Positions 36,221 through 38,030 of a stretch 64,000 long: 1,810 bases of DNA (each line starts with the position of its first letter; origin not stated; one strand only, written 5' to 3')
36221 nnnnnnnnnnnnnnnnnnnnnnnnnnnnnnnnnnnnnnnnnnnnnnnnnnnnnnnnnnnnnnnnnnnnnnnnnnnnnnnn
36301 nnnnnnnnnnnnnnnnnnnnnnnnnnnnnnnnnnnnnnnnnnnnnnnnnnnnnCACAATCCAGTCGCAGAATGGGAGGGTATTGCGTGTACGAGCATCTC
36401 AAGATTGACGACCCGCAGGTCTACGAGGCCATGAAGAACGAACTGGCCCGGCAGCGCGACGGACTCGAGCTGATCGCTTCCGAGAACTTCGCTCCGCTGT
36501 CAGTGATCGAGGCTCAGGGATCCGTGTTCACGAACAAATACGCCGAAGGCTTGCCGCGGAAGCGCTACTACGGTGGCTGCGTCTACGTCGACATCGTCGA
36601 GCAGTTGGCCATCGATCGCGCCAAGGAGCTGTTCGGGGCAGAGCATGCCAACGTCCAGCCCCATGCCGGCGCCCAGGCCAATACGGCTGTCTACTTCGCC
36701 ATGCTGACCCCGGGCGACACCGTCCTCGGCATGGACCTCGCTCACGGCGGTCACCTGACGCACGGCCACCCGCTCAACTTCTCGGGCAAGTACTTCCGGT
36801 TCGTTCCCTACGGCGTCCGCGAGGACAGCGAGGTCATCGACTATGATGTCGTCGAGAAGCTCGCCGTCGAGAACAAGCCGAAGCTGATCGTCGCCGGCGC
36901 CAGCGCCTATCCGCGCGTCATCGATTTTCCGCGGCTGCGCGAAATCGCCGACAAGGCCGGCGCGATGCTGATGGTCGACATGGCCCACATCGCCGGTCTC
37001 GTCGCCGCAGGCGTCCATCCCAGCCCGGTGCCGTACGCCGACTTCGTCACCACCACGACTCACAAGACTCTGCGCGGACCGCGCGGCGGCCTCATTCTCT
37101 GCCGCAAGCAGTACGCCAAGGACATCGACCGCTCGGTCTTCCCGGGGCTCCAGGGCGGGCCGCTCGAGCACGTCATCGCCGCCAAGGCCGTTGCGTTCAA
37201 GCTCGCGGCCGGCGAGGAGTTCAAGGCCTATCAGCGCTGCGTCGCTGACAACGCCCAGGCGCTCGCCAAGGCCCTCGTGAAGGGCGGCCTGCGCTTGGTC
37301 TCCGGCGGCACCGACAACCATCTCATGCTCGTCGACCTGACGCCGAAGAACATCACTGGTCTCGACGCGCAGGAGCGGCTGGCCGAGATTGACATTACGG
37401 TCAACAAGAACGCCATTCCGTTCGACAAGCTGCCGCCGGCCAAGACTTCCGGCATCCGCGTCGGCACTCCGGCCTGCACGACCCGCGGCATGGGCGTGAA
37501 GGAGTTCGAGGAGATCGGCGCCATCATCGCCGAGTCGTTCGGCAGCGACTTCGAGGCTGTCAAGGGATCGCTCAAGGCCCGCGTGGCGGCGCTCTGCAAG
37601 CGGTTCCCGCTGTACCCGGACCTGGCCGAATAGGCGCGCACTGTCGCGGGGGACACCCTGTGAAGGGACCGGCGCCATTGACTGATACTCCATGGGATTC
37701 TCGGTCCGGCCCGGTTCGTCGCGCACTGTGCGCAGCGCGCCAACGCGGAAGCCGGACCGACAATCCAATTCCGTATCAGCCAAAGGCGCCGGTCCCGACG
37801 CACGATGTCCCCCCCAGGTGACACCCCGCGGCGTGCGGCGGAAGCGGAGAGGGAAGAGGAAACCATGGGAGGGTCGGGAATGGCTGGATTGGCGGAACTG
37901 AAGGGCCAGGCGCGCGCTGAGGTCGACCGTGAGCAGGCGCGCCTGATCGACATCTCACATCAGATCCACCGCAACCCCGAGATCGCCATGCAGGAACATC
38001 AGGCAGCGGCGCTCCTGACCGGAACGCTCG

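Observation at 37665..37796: Second full copy of the structured element, between glyA and an M20 amidohydrolase gene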

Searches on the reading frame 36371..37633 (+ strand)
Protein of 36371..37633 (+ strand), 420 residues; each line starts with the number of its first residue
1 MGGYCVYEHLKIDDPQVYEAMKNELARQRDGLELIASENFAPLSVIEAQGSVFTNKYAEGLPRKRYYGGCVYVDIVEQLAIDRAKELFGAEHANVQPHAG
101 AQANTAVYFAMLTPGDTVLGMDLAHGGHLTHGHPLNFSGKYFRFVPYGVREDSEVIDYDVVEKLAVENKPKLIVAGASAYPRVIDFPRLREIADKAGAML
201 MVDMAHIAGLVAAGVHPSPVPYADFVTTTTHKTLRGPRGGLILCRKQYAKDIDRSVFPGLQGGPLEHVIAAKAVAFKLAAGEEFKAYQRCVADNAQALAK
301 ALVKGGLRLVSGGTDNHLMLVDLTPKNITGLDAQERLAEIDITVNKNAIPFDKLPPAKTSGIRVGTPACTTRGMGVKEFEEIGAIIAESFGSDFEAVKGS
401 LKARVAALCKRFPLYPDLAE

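Call 16: find_encoding_contigs(protein=window:36371-37633:+, flank=10000, max_places=10)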
Protein window:36371-37633:+ (420 aa): no gene with exactly this product is on record in the collection.
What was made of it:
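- Tried and rejected: Exact look-up of my own glyA ORF (call 16).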

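Call 18: search_protein_families(library=ncbifam, proteins=[window:36371-37633:+])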
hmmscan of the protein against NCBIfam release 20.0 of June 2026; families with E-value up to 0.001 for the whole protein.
window:36371-37633:+ (420 aa): 10 families
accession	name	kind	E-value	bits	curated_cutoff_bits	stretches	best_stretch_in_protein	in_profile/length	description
NF000586.1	PRK00011.1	subfamily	8e-186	617.6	335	1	14-415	1-404/404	serine hydroxymethyltransferase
NF010094.0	PRK13580.1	equivalog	1.1e-148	495.9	735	2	117-388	170-443/496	glycine hydroxymethyltransferase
TIGR04506.1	F_threo_transal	equivalog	1.3e-27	96.9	650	1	67-393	66-384/609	fluorothreonine transaldolase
NF005394.0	PRK06939.1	equivalog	1.3e-07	30.7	460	1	95-344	106-352/397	glycine C-acetyltransferase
TIGR00858.1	bioF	equivalog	5.4e-07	28.7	426.45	1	98-248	88-237/365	8-amino-7-oxononanoate synthase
TIGR01822.1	2am3keto_CoA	equivalog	2.3e-05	23.5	493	1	73-309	82-316/393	glycine C-acetyltransferase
TIGR03576.1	pyridox_MJ0158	hypoth_equivalog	0.00019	20.7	304.45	1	159-254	126-226/346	TIGR03576 family pyridoxal phosphate-dependent enzyme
TIGR01825.1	gly_Cac_T_rel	subfamily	0.00025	19.8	535.4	1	88-212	90-208/385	BioF/Kbl family PLP-dependent acyltransferase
NF006450.0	PRK08776.1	equivalog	0.00037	19.4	730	1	78-237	63-211/405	O-succinylhomoserine (thiol)-lyase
TIGR01977.1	am_tr_V_EF2568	hypoth_equivalog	0.00093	18.3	377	0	155-240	124-207/376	cysteine desulfurase family protein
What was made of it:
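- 36386..37633 (+): Context: glyA (serine hydroxymethyltransferase). Its TAG stop lies 14 nt before the extended hairpin. NCBIfam NF000586, E 8e-186 (call 18).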

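Call 27: find_homologous_proteins(query=window:36371-37630:+, max_evalue=1e-100)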
Query window:36371-37630:+ (420 aa): 8000 proteins with E <= 1e-100 among 8000 candidates; the best 120 are listed.
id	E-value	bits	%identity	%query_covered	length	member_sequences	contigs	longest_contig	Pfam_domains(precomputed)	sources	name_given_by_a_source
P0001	9.2e-276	932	100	99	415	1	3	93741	PF00464.26,PF00155.28,PF01212.28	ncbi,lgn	ncbi:MAG: serine hydroxymethyltransferase [Chloroflexota bacterium]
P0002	6.6e-254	860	92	99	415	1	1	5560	PF00464.26,PF00155.28,PF01212.28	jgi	-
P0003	1.1e-253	860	92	99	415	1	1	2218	PF00464.26,PF00155.28,PF01212.28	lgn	-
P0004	4.0e-253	858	92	99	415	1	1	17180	PF00464.26,PF00155.28,PF01212.28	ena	-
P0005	2.2e-251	852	91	99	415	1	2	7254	PF00464.26,PF00155.28,PF01212.28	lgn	-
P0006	9.5e-232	787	84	98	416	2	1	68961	PF00464.26,PF00155.28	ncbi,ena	-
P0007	8.3e-229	778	82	98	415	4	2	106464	PF00464.26,PF00155.28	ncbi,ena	-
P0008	8.9e-227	771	85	95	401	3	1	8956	PF00464.26,PF00155.28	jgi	jgi:glycine hydroxymethyltransferase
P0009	9.4e-218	741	80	98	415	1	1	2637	PF00464.26,PF00155.28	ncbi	-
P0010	1.4e-187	642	61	97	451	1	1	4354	PF00464.26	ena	-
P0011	8.3e-187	639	72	96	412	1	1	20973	PF00464.26,PF00155.28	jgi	jgi:glycine hydroxymethyltransferase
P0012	5.3e-186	637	72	96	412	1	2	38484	PF00464.26,PF00155.28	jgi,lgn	-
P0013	1.9e-184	632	67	99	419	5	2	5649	PF00464.26,PF00155.28,PF01212.28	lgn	-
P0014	8.7e-184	629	69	99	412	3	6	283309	PF00464.26,PF00155.28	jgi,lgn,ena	-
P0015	1.8e-183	628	68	98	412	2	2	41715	PF00464.26,PF00155.28,PF01212.28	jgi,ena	-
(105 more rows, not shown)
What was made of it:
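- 36386..37633 (+): The protein is 100% identical to P0001 (call 27).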

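Call 28: find_encoding_contigs(protein=P0001, flank=10000, max_places=5)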
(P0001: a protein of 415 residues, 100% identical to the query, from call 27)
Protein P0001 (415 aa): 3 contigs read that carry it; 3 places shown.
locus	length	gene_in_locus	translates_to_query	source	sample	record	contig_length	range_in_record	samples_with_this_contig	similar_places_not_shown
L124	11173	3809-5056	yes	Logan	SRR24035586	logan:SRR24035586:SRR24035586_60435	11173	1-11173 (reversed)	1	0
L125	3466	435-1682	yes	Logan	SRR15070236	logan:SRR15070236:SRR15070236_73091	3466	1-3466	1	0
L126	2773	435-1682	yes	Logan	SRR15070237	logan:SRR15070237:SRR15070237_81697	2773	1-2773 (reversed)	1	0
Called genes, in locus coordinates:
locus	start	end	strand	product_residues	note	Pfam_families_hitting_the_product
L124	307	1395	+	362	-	PF01595:CNNM, PF00571:CBS (weak)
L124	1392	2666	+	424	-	PF01595:CNNM, PF00571:CBS, PF03471:CorC_HlyC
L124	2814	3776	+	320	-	PF00291:PALP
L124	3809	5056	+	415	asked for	PF00464:SHMT, PF00155:Aminotran_1_2 (weak), PF01212:Beta_elim_lyase (faint)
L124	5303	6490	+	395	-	PF01546:Peptidase_M20, PF07687:M20_dimer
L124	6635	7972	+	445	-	PF02056:Glyco_hydro_4, PF11975:Glyco_hydro_4C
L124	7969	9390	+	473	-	PF02378:PTS_EIIC, PF00367:PTS_EIIB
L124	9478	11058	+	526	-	PF26550:Tricorn_2nd (faint), PF07676:PD40, PF26549:Tricorn_N, PF07676:PD40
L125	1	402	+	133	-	?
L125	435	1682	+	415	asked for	PF00464:SHMT, PF00155:Aminotran_1_2 (weak), PF01212:Beta_elim_lyase (faint)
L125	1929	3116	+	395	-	PF01546:Peptidase_M20, PF07687:M20_dimer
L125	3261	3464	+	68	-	?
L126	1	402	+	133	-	?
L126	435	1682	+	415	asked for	PF00464:SHMT, PF00155:Aminotran_1_2 (weak), PF01212:Beta_elim_lyase (faint)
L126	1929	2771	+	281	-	?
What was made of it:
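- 36386..37633 (+): The start is as called on L124 (call 28).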

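Call 29: find_encoding_contigs(protein=P0004, flank=10000, max_places=5)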
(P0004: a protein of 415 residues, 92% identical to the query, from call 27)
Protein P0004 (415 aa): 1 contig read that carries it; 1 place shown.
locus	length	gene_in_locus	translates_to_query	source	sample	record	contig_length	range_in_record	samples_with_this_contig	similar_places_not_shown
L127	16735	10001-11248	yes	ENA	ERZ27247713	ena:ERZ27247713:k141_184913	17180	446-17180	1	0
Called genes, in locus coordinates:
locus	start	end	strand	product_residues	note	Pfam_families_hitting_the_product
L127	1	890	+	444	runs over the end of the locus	?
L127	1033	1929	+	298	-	PF19300:BPD_transp_1_N (weak), PF00528:BPD_transp_1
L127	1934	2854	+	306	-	PF12911:OppC_N, PF00528:BPD_transp_1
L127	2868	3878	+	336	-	PF00005:ABC_tran, PF02463:SMC_N, PF13304:AAA_21, PF08352:oligo_HPY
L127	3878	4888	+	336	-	PF00005:ABC_tran, PF08352:oligo_HPY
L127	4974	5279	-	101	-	-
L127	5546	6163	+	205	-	PF01121:CoaE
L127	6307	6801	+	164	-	PF01464:SLT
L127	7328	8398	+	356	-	PF01595:CNNM, PF00571:CBS (weak)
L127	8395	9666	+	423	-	PF01595:CNNM, PF00571:CBS, PF03471:CorC_HlyC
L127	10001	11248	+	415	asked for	PF00155:Aminotran_1_2, PF00464:SHMT, PF01212:Beta_elim_lyase (weak)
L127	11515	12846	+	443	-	PF02056:Glyco_hydro_4, PF11975:Glyco_hydro_4C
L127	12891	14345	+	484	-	PF02378:PTS_EIIC, PF00367:PTS_EIIB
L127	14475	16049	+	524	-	PF26550:Tricorn_2nd (faint), PF07676:PD40 (weak), PF26549:Tricorn_N, PF07676:PD40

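Call 30: find_encoding_contigs(protein=P0006, flank=10000, max_places=5)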
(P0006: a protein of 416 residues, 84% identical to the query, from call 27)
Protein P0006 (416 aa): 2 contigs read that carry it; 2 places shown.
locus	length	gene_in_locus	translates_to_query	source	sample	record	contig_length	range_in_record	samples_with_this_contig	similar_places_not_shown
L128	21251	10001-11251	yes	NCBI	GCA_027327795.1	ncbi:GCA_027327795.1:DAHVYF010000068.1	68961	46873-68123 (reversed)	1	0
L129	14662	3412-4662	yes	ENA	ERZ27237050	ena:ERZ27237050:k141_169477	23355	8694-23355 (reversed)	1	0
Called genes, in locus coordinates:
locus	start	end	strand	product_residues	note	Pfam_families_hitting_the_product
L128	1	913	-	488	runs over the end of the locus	PF06253:MTTB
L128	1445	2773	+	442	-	PF00817:IMS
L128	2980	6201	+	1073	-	PF02811:PHP, PF07733:DNA_pol3_alpha, PF17657:DNA_pol3_finger, PF14579:HHH_6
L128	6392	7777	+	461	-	PF00155:Aminotran_1_2, PF00266:Aminotran_5 (weak)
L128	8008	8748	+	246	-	PF00392:GntR, PF07729:FCD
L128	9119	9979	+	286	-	PF00291:PALP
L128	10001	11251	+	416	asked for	PF00464:SHMT, PF00155:Aminotran_1_2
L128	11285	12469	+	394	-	PF04015:DUF362, PF13237:Fer4_10 (weak), PF12838:Fer4_7 (weak)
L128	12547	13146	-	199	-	PF13302:Acetyltransf_3, PF00583:Acetyltransf_1, PF13523:Acetyltransf_8 (weak)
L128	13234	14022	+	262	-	PF01471:PG_binding_1 (weak), PF09374:PG_binding_3 (faint), PF01471:PG_binding_1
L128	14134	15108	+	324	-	-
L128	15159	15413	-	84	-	PF09723:Zn_ribbon_8, PF13248:Zn_ribbon_3 (faint)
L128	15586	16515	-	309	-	PF03069:FmdA_AmdA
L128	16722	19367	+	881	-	PF00675:Peptidase_M16, PF05193:Peptidase_M16_C, PF00675:Peptidase_M16, PF05193:Peptidase_M16_C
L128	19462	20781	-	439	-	PF07670:Gate (weak)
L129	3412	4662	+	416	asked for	PF00464:SHMT, PF00155:Aminotran_1_2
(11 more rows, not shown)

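Call 31: find_encoding_contigs(protein=P0007, flank=10000, max_places=5)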
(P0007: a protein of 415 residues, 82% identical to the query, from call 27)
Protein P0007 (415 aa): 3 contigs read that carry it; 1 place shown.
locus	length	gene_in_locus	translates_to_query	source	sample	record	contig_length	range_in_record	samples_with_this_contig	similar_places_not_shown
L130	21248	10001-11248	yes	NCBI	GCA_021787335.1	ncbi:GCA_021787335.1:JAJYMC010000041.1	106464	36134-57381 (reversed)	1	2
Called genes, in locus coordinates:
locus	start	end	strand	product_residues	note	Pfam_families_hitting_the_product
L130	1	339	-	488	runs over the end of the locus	PF06253:MTTB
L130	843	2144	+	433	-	PF00817:IMS, PF11799:IMS_C (faint)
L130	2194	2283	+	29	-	-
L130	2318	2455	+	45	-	-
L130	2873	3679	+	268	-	PF01385:OrfB_IS605, PF07282:Cas12f1-like_TNB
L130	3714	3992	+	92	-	PF20114:DUF6504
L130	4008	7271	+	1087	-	PF02811:PHP, PF07733:DNA_pol3_alpha, PF17657:DNA_pol3_finger, PF14579:HHH_6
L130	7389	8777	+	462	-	PF00155:Aminotran_1_2, PF00266:Aminotran_5 (weak)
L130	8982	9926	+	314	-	PF00291:PALP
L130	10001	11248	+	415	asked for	PF00464:SHMT, PF00155:Aminotran_1_2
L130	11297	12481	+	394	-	PF04015:DUF362, PF12838:Fer4_7 (weak)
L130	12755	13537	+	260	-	PF09339:HTH_IclR (weak), PF01614:IclR_C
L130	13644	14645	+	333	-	PF13379:NMT1_2, PF04069:OpuAC (weak), PF09084:NMT1, PF12974:Phosphonate-bd (weak)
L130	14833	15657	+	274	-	PF00528:BPD_transp_1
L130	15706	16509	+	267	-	PF00005:ABC_tran, PF13304:AAA_21 (faint)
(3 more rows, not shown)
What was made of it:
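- On Integron attC site: The copies are 30 kb apart, next to syntenic housekeeping genes (calls 18, 28-31).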

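Call 42: find_encoding_contigs(protein=P0005, flank=10000, max_places=5)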
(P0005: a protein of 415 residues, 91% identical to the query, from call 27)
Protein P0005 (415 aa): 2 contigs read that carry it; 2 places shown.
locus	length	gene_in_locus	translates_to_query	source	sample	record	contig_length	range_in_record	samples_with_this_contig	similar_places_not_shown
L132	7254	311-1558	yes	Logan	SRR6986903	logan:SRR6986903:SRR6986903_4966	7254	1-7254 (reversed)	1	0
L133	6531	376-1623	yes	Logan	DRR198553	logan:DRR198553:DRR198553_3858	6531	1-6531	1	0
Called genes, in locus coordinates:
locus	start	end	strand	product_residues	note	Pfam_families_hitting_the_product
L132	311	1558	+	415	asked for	PF00155:Aminotran_1_2, PF00464:SHMT, PF01212:Beta_elim_lyase (weak)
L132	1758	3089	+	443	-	PF02056:Glyco_hydro_4, PF11975:Glyco_hydro_4C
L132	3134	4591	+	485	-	PF02378:PTS_EIIC, PF00367:PTS_EIIB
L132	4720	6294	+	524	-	PF07676:PD40, PF26549:Tricorn_N (weak), PF26550:Tricorn_2nd (weak), PF26549:Tricorn_N, PF07676:PD40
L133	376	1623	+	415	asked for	PF00155:Aminotran_1_2, PF00464:SHMT, PF01212:Beta_elim_lyase (weak)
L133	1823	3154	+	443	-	PF02056:Glyco_hydro_4, PF11975:Glyco_hydro_4C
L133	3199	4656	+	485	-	PF02378:PTS_EIIC, PF00367:PTS_EIIB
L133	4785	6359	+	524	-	PF07676:PD40, PF26549:Tricorn_N (weak), PF26550:Tricorn_2nd (weak), PF26549:Tricorn_N, PF07676:PD40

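Call 71: find_encoding_contigs(protein=P0008, flank=10000, max_places=5)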
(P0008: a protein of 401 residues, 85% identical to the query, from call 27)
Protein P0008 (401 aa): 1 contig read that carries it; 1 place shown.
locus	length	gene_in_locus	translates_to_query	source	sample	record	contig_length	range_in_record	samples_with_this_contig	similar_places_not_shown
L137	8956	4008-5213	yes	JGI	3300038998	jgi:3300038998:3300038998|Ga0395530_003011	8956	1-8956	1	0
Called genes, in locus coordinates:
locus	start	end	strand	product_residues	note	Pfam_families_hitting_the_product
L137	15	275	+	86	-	PF00395:SLH (weak)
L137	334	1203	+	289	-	PF14249:Tocopherol_cycl (weak)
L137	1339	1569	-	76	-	-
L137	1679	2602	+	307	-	PF01595:CNNM, PF00571:CBS (faint)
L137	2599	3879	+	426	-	PF01595:CNNM, PF00571:CBS, PF03471:CorC_HlyC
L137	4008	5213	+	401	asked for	PF00464:SHMT, PF00155:Aminotran_1_2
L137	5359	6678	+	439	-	PF02056:Glyco_hydro_4, PF11975:Glyco_hydro_4C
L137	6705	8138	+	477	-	PF02378:PTS_EIIC, PF00367:PTS_EIIB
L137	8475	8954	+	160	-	?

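Call 88: find_encoding_contigs(protein=P0002, flank=10000, max_places=5)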
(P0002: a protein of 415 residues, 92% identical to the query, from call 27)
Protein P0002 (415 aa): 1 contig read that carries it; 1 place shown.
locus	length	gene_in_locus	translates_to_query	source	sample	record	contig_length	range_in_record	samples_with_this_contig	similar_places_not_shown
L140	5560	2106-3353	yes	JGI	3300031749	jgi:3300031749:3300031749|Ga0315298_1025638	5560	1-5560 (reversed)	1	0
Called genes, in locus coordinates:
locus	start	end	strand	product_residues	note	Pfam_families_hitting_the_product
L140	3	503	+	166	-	PF00571:CBS (weak)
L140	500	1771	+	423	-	PF01595:CNNM, PF00571:CBS, PF03471:CorC_HlyC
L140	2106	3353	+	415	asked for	PF00155:Aminotran_1_2, PF00464:SHMT, PF01212:Beta_elim_lyase (weak)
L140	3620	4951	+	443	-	PF02056:Glyco_hydro_4, PF11975:Glyco_hydro_4C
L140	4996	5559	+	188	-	?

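Call 102: list_cluster_members(proteins=[P0001, P0004])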
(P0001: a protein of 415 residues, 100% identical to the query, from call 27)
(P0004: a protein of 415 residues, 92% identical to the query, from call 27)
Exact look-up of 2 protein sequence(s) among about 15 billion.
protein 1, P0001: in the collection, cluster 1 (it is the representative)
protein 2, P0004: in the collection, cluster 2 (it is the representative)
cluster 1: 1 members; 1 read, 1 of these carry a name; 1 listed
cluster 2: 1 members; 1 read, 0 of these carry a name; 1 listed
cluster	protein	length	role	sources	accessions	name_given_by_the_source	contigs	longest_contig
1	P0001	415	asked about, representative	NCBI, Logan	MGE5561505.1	MAG: serine hydroxymethyltransferase [Chloroflexota bacterium]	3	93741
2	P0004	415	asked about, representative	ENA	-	-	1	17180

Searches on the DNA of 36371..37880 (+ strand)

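Call 11: search_rna_families(source=window, start=37600, end=37880, threshold=evalue, max_evalue=10, show_alignments=3)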
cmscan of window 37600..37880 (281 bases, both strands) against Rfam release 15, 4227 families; matches with E-value up to 10: 0.
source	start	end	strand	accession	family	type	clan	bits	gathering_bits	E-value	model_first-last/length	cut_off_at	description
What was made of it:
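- On Riboswitch or leader of the M20 gene: Rfam finds nothing for copy B at E<=10 (call 11).
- Rfam gives nothing for this copy (call 11).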

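Call 62: search_dna_similar(query=window:37648-37813:+, collection=plasmids, mode=distant, max_evalue=0.01)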
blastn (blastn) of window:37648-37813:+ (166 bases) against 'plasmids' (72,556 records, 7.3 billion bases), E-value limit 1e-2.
Records with a match: 1; places in all: 1; records where one place covers at least 80% of the query: 0.
Best place of each record, by identity: 80-90% 1.
By first word of the organism name: Caballeronia 1.
By predicted mobility (MOB-suite, as given by PLSDB): mobilizable 1.
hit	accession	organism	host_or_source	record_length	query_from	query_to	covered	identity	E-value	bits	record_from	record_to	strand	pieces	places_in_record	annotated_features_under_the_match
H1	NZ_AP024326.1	Caballeronia sp. NK8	-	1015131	55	100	28%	82.6%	3e-3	48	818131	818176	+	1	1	record has no annotation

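Call 99: search_rna_families(source=L127, start=9640, end=9800, threshold=evalue, max_evalue=10)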
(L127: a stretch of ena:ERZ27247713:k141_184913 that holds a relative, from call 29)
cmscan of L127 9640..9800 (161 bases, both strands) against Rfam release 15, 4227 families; matches with E-value up to 10: 13.
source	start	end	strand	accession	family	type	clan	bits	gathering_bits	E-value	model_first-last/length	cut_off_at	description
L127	9689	9750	-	RF00756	mir-299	Gene; miRNA;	-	28.5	67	0.00016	1-63/63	no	mir-299 microRNA precursor family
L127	9692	9749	+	RF00756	mir-299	Gene; miRNA;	-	28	67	0.00024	1-63/63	no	mir-299 microRNA precursor family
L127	9691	9750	+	RF00963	mir-642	Gene; miRNA;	-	20.6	90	0.15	1-83/83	no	mir-642 microRNA precursor family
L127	9697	9744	-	RF03498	mir-3145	Gene; miRNA;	-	18.8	98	0.2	1-84/84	no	mir-3145 microRNA precursor family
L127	9691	9750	+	RF03992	mir-6302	Gene; miRNA;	-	17.8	90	0.19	1-79/79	no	mir-6302 microRNA precursor family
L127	9690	9750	-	RF04036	mir-2076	Gene; miRNA;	-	17.8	90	0.26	1-68/68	no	mir-2076 microRNA precursor family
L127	9660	9778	+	RF00799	mir-354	Gene; miRNA;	-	16.8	50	0.31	15-101/109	no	mir-354 microRNA precursor family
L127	9665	9776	-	RF04168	MIR839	Gene; miRNA;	-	15.5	200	0.46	1-267/267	no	MIR839 microRNA precursor family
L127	9693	9749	+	RF04252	mir-8186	Gene; miRNA;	-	15.3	80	0.84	1-61/61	no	mir-8186 microRNA precursor family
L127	9702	9738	+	RF03867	mir-4081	Gene; miRNA;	-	14.5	70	3.9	1-51/51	no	mir-4081 microRNA precursor family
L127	9656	9786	-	RF03984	MIR2933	Gene; miRNA;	-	13.7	70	2.8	1-112/112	no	MIR2933 microRNA precursor family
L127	9692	9748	-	RF04252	mir-8186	Gene; miRNA;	-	12.7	80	4.8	1-61/61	no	mir-8186 microRNA precursor family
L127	9652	9728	+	RF00649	mir-128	Gene; miRNA;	-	11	49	6.8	1-83/83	no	mir-128 microRNA precursor family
